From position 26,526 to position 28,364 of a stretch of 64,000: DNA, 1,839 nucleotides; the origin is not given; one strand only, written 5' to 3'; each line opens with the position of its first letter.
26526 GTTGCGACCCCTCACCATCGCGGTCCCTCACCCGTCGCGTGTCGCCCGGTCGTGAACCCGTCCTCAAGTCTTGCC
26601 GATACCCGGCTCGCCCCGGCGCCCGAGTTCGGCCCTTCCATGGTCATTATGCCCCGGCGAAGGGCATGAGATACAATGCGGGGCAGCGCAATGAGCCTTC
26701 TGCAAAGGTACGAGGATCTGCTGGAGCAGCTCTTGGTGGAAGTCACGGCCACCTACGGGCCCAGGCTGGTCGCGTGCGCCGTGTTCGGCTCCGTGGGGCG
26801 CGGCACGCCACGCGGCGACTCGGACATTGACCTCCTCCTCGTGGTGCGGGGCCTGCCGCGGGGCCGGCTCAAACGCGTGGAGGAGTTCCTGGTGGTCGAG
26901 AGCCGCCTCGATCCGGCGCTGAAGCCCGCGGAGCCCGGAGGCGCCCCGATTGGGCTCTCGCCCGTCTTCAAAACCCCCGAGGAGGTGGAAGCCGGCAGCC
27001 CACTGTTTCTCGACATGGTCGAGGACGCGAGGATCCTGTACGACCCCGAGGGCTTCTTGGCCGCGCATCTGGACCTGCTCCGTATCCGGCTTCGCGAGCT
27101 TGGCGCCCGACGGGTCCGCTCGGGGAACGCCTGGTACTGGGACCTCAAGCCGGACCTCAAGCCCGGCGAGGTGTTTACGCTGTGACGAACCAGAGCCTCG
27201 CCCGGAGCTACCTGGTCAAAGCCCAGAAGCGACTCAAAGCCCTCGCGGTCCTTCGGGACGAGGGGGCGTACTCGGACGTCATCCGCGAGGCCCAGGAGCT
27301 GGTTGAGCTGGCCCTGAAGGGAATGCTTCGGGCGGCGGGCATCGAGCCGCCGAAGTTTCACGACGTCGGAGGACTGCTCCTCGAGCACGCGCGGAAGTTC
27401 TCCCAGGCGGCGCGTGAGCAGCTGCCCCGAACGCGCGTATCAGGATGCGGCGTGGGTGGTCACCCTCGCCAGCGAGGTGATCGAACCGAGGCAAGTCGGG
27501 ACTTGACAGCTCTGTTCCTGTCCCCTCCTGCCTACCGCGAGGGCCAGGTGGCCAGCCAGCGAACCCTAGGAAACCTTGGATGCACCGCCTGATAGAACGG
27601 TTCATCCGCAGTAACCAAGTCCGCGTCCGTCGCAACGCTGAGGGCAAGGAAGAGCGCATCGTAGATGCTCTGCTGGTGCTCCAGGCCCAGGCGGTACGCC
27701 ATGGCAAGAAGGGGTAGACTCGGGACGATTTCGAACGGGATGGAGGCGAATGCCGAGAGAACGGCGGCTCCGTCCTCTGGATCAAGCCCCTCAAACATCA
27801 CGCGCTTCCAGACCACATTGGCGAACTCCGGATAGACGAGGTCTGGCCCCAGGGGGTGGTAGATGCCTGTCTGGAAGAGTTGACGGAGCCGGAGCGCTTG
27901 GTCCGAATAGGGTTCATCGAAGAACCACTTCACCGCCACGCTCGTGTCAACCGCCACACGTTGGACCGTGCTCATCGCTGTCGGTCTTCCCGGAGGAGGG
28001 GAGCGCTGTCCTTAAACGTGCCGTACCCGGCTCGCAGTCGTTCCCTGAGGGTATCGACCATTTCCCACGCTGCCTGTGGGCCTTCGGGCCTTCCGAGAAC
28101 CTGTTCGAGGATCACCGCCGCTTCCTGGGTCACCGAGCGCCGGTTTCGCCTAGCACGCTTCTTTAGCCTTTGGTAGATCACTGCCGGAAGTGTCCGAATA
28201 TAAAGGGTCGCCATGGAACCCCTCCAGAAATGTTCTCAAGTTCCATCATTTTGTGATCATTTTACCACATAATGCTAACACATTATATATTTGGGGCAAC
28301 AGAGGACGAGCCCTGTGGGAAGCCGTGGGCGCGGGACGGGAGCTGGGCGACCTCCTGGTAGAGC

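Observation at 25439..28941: Toxin-antitoxin/defence-like islet bracketed by two paralogous CheY-like receiver genes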

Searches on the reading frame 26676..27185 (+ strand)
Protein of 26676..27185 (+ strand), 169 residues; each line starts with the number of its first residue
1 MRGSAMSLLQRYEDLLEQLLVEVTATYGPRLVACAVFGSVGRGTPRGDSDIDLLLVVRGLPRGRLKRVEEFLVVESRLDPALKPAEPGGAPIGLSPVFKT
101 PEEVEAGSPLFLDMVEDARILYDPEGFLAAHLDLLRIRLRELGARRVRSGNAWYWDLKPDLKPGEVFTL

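Call 4: search_protein_families(library=pfam, proteins=[window:26676-27185:+], max_evalue=0.01)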
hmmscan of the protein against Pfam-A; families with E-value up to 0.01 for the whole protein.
window:26676-27185:+ (169 aa): 2 families
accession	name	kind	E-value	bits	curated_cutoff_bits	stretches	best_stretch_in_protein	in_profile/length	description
PF01909.29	NTP_transf_2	-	2.5e-06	28.2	21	1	32-70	15-59/93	Nucleotidyltransferase domain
PF18765.7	Polbeta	-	1.5e-05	25.5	26.9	1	29-70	11-47/93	Polymerase beta, Nucleotidyltransferase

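Call 8: search_protein_families(library=padloc, proteins=[window:26676-27185:+], max_evalue=0.01)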
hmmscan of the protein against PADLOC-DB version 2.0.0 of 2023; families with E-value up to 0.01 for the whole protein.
window:26676-27185:+ (169 aa): 8 families
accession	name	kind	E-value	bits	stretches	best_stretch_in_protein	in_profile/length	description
PDLC04903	PDC-S09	-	1.2e-09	36.4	1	10-59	5-54/108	-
PDLC04368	PDC-M05A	-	2.4e-06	25.5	1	17-60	93-136/201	-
PDLC04902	PDC-S09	-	3.2e-06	25.4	1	31-58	21-48/97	-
PDLC04904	PDC-S09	-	1.1e-05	23.5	1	23-55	19-49/104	-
PDLC04907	PDC-S09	-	0.00013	20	1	16-64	14-60/114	-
PDLC04906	PDC-S09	-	0.00019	19.8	1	31-56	24-49/98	-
PDLC04369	PDC-M05A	-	0.00086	17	1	19-57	91-129/201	-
PDLC04372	PDC-M05A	-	0.005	15.1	1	31-63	76-108/167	-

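Call 44: find_encoding_contigs(protein=window:26676-27185:+, flank=10000, max_places=8)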
Protein window:26676-27185:+ (169 aa): 1 contig read that carries it; 1 place shown.
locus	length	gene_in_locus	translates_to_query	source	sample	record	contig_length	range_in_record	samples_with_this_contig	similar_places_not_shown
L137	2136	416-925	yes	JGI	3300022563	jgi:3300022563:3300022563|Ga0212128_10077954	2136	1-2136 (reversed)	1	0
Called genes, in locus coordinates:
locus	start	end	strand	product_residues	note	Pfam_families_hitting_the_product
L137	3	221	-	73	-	?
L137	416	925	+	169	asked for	PF01909:NTP_transf_2 (weak), PF18765:Polbeta (weak)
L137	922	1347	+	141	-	PF05168:HEPN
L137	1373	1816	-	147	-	PF01850:PIN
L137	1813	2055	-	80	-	PF22513:FitA-like_RHH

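Call 48: search_solved_structures(query=window:26676-27185:+, max_evalue=0.01, show_alignments=1)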
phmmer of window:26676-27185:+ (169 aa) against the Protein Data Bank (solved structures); distinct sequences matched with E-value up to 0.01: 2.
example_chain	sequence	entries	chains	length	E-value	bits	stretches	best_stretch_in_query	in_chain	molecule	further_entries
1wot_A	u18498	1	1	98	0.0035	20.3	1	24-58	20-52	PUTATIVE MINIMAL NUCLEOTIDYLTRANSFERASE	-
2rff_A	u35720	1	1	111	0.0083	19.1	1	14-62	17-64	Putative nucleotidyltransferase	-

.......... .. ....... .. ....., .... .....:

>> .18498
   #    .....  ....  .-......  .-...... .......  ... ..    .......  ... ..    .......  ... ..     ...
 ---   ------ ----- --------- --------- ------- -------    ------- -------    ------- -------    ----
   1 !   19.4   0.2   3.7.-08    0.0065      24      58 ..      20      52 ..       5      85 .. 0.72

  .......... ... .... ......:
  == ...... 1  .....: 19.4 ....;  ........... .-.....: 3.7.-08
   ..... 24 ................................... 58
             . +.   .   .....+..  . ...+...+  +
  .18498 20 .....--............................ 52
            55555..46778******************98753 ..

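Call 50: search_protein_families(library=ncbifam, proteins=[window:26676-27185:+], max_evalue=0.001)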
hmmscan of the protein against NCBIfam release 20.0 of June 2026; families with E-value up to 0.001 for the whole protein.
window:26676-27185:+ (169 aa): 3 families
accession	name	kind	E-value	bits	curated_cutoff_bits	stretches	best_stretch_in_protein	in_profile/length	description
NF047752.1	MntA_antitoxin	equivalog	8.3e-05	22.4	60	1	30-78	6-49/106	type VII toxin-antitoxin system MntA family adenylyltransferase antitoxin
NF051895.1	anti_phage_HalB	equivalog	0.00016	21.4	190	0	35-58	3-26/211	anti-phage Hailong system nucleotidyltransferase HalB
NF033061.1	ANT_4p_I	equivalog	0.00053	19.6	350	0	18-58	17-57/253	ANT(4')-I family aminoglycoside nucleotidyltransferase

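Call 59: search_protein_families(library=phrogs, proteins=[window:26691-27185:+], max_evalue=0.001)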
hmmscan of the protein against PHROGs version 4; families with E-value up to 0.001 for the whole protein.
window:26691-27185:+ (164 aa): 0 families

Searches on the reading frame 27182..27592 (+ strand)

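Call 4: search_protein_families(library=pfam, proteins=[window:27182-27592:+], max_evalue=0.01)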
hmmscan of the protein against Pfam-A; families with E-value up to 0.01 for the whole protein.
window:27182-27592:+ (136 aa): 1 family
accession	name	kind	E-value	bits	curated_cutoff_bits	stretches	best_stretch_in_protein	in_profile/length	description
PF05168.19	HEPN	-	4.2e-12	46.7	22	1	8-73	2-67/117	HEPN domain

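Call 8: search_protein_families(library=padloc, proteins=[window:27182-27592:+], max_evalue=0.01)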
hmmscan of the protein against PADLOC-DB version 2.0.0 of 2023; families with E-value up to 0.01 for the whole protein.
window:27182-27592:+ (136 aa): 0 families

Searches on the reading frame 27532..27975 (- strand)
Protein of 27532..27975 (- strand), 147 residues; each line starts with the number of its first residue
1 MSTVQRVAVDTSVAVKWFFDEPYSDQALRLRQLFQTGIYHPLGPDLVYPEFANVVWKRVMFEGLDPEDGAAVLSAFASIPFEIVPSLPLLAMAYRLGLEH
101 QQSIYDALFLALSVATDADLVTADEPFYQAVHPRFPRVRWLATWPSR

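Call 4: search_protein_families(library=pfam, proteins=[window:27532-27975:-], max_evalue=0.01)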
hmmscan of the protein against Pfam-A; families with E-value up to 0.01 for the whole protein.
window:27532-27975:- (147 aa): 1 family
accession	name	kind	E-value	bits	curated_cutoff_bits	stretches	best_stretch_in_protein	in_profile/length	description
PF01850.27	PIN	-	9e-11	42.9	23.6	1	8-129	2-116/120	PIN domain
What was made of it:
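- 27532..27975 (-): VapC, a PIN-domain toxin. The four acidic residues align with those of PIN protein PAE0151. Pfam PIN 9e-11 (call 4).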

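Call 7: find_encoding_contigs(protein=window:27532-27975:-, flank=10000, max_places=6)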
Protein window:27532-27975:- (147 aa): 4 contigs read that carry it; 4 places shown.
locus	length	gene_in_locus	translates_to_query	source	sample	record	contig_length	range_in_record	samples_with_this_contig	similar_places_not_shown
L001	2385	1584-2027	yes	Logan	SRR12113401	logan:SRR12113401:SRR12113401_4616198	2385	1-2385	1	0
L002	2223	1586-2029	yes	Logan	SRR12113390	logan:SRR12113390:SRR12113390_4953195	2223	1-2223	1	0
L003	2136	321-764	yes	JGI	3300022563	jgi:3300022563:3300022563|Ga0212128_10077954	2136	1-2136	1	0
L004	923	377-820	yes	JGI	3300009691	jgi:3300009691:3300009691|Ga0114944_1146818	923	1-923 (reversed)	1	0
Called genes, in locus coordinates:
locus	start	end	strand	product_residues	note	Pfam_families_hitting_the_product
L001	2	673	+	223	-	?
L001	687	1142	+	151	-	PF00072:Response_reg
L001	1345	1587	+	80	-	PF22513:FitA-like_RHH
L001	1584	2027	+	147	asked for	PF01850:PIN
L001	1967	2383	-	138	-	?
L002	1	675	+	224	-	?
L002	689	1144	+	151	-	PF00072:Response_reg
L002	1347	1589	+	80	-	PF22513:FitA-like_RHH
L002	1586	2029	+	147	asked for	PF01850:PIN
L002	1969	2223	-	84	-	?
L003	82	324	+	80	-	PF22513:FitA-like_RHH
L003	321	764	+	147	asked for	PF01850:PIN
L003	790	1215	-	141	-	PF05168:HEPN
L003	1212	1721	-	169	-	PF01909:NTP_transf_2 (weak), PF18765:Polbeta (weak)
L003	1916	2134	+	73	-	?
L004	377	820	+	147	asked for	PF01850:PIN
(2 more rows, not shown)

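Call 8: search_protein_families(library=padloc, proteins=[window:27532-27975:-], max_evalue=0.01)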
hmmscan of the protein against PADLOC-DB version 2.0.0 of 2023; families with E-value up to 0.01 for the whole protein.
window:27532-27975:- (147 aa): 0 families

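Call 47: search_solved_structures(query=L003:790-1215:-, max_evalue=0.01, show_alignments=2)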
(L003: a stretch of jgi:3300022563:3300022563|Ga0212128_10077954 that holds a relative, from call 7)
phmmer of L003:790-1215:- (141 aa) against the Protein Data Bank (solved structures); distinct sequences matched with E-value up to 0.01: 0.
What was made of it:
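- Tried and rejected: No hit (call 47).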

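Call 49: search_protein_families(library=pfam, proteins=[L003:790-1215:-], max_evalue=0.01)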
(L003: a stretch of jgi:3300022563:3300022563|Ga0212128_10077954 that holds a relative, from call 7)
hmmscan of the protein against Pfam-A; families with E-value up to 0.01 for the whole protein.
L003:790-1215:- (141 aa): 1 family
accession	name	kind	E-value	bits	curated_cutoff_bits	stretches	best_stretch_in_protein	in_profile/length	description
PF05168.19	HEPN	-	9.5e-18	64.9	22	1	8-130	2-114/117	HEPN domain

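Call 50: search_protein_families(library=ncbifam, proteins=[L003:790-1215:-, window:27532-27975:-], max_evalue=0.001)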
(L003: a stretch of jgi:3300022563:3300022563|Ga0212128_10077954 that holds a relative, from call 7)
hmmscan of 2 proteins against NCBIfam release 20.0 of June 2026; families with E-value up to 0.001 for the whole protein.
L003:790-1215:- (141 aa): 0 families

window:27532-27975:- (147 aa): 0 families

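Call 59: search_protein_families(library=phrogs, proteins=[L003:790-1215:-, window:27532-27975:-], max_evalue=0.001)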
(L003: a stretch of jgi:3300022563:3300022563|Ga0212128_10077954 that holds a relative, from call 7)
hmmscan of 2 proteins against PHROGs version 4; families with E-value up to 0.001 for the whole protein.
L003:790-1215:- (141 aa): 0 families

window:27532-27975:- (147 aa): 0 families

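Call 67: search_solved_structures(query=window:27532-27975:-, max_evalue=0.1, show_alignments=1)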
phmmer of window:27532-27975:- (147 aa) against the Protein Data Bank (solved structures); distinct sequences matched with E-value up to 0.1: 1.
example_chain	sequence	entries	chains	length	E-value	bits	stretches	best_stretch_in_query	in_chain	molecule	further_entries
2fe1_A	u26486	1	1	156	0.00012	25.5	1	6-127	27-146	conserved hypothetical protein PAE0151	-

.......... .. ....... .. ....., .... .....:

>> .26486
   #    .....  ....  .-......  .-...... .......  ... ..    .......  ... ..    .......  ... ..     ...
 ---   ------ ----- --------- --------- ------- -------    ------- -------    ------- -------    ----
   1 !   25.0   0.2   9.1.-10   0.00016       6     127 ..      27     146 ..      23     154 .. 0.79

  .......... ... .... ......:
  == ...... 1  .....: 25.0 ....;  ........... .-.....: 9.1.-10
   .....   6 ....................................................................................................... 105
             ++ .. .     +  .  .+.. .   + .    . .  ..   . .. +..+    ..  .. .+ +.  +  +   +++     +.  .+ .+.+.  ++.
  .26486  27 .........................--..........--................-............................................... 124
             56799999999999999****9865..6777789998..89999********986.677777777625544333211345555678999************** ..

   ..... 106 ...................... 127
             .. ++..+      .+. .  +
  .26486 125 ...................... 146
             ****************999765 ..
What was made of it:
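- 27532..27975 (-): PDB 2fe1 alignment (call 67).
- On VapBC type II TA: In the alignment to PAE0151 (2fe1), D10, E50, D106 and D124 line up with the PIN acidic positions (call 67).
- Closest known: VapBC type II toxin-antitoxin modules. Same: The acidic residues align with those of PAE0151 (calls 4, 67).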

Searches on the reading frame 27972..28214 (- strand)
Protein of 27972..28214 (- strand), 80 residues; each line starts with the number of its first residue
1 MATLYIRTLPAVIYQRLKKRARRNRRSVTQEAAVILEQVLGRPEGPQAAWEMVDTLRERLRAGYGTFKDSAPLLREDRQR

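Call 4: search_protein_families(library=pfam, proteins=[window:27972-28214:-], max_evalue=0.01)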
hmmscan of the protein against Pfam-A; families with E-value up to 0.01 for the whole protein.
window:27972-28214:- (80 aa): 3 families
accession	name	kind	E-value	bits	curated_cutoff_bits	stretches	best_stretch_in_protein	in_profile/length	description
PF22513.2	FitA-like_RHH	-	2.1e-09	37.6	27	1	2-39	1-38/39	Antitoxin FitA-like, ribbon-helix-helix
PF05509.17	TraY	-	0.00012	22.5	21.3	1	8-37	4-33/49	TraY domain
PF03869.20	Arc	-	0.0018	18.5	20.4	1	9-43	11-45/50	Arc-like DNA binding domain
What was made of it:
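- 27972..28214 (-): VapB, a FitA-like ribbon-helix-helix antitoxin. Its stop overlaps the vapC start by 4 nt. Pfam FitA-like_RHH 2.1e-09 (call 4).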

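Call 8: search_protein_families(library=padloc, proteins=[window:27972-28214:-], max_evalue=0.01)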
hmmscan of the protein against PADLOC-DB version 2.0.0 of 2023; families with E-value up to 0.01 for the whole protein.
window:27972-28214:- (80 aa): 0 families

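Call 50: search_protein_families(library=ncbifam, proteins=[window:27972-28214:-], max_evalue=0.001)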
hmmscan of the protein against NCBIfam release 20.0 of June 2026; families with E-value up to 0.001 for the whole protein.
window:27972-28214:- (80 aa): 0 families

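Call 59: search_protein_families(library=phrogs, proteins=[window:27972-28214:-], max_evalue=0.001)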
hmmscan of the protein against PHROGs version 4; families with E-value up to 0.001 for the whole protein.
window:27972-28214:- (80 aa): 0 families
